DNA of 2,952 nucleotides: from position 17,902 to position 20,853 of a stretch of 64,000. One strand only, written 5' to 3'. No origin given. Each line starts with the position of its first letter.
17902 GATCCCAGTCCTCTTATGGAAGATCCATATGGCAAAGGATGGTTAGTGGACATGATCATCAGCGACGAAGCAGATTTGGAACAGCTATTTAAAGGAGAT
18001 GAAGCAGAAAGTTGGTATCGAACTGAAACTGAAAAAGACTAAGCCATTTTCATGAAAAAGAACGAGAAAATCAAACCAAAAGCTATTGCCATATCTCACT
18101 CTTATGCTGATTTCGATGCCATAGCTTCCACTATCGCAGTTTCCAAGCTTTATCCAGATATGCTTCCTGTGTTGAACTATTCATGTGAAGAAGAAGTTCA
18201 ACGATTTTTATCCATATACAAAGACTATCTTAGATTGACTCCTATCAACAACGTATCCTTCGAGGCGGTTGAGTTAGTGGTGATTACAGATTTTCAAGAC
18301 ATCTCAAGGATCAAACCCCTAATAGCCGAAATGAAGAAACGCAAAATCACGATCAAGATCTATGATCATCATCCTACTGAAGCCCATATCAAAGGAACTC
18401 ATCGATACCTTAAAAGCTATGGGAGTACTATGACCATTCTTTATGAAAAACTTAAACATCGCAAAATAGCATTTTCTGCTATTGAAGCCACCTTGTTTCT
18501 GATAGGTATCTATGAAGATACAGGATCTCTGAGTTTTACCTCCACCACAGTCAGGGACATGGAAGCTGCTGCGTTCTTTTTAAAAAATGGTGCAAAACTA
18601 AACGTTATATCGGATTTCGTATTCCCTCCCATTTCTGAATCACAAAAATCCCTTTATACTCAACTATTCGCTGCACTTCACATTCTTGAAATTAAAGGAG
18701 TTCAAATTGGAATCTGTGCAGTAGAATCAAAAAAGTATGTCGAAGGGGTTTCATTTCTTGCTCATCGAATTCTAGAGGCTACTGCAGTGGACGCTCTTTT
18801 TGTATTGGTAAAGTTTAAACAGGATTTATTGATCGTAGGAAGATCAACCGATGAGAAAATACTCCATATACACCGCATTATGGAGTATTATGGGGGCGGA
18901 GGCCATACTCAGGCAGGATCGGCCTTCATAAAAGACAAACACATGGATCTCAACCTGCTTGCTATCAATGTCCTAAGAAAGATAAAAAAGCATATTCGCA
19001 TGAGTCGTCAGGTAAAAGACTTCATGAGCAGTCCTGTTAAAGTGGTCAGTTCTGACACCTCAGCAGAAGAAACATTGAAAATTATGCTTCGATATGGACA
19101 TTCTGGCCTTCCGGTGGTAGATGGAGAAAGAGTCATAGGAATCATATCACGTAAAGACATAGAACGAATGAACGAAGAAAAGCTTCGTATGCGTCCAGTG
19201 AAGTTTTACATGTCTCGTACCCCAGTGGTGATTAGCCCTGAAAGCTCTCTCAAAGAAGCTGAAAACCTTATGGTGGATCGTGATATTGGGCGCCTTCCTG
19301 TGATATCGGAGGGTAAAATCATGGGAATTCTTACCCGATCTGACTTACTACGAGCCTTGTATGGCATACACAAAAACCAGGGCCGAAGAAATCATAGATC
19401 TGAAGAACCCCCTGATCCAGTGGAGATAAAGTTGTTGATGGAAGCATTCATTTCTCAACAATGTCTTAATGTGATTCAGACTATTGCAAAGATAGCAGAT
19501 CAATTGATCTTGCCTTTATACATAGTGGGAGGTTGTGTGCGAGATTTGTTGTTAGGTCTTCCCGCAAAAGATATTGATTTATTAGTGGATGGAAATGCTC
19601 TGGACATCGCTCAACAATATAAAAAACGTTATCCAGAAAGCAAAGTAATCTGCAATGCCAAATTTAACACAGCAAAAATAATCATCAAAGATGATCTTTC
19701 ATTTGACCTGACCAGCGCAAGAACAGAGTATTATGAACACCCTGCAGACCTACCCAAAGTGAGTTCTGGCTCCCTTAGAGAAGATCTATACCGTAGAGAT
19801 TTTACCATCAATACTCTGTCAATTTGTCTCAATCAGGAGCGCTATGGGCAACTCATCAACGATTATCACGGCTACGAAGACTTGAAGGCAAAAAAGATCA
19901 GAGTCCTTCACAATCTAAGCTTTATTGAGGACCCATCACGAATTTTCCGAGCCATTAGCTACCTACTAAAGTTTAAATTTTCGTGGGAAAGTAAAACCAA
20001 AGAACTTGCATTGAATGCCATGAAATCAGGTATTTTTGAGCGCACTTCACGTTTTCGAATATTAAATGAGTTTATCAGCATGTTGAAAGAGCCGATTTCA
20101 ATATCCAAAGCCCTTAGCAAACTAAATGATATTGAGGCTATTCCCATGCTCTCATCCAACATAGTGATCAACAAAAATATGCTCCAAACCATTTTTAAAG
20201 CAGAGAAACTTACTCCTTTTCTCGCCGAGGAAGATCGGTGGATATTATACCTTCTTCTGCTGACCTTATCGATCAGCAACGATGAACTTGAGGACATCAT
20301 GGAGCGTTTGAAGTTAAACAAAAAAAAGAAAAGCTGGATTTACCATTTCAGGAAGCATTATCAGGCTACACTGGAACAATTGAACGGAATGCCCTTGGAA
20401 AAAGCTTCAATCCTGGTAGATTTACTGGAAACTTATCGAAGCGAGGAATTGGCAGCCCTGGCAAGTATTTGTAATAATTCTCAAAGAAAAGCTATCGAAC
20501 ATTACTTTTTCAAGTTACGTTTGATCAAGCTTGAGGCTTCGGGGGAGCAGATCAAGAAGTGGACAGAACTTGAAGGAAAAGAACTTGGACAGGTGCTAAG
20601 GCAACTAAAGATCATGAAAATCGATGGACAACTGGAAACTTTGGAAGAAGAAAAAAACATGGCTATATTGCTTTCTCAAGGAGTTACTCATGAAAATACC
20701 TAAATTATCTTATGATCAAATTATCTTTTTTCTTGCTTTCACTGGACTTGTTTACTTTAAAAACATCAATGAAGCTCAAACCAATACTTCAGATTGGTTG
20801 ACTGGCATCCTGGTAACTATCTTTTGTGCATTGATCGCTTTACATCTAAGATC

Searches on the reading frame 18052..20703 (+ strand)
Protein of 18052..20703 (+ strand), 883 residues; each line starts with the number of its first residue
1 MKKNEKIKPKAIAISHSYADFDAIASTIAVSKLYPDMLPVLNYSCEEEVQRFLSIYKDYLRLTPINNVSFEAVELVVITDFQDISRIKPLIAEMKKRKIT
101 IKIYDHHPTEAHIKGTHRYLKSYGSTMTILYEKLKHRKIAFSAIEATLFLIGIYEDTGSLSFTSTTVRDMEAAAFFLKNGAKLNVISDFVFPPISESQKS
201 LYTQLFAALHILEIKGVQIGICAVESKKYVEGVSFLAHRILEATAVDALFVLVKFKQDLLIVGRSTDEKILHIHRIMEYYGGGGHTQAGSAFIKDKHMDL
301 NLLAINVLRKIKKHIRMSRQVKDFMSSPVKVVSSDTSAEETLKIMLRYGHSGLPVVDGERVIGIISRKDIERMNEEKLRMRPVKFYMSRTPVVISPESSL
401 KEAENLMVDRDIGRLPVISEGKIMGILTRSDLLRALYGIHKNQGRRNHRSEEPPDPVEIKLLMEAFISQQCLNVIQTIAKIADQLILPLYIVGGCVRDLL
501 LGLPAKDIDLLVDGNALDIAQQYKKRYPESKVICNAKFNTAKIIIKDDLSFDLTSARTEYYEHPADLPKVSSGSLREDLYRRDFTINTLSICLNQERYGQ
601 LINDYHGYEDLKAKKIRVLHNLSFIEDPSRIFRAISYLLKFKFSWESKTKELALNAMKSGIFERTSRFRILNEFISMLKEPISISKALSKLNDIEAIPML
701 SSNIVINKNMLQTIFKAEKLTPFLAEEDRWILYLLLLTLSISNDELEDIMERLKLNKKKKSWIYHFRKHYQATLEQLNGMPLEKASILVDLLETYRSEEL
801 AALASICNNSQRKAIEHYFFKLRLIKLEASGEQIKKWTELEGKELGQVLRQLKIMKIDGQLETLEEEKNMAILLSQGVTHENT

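Call 4: search_protein_families(library=pfam, proteins=[window:18052-20703:+], max_evalue=0.01)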
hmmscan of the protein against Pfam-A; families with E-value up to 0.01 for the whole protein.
window:18052-20703:+ (883 aa): 3 families
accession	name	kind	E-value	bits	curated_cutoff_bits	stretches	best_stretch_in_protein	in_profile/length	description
PF00571.33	CBS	-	4.6e-32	110.5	24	2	321-370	1-51/57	CBS domain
PF01743.26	PolyA_pol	-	1.1e-25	90.8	23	1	489-617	1-126/126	Poly A polymerase head domain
PF01368.27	DHH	-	1.6e-09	38.5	28.1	1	13-153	4-125/125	DHH family, N-terminal domain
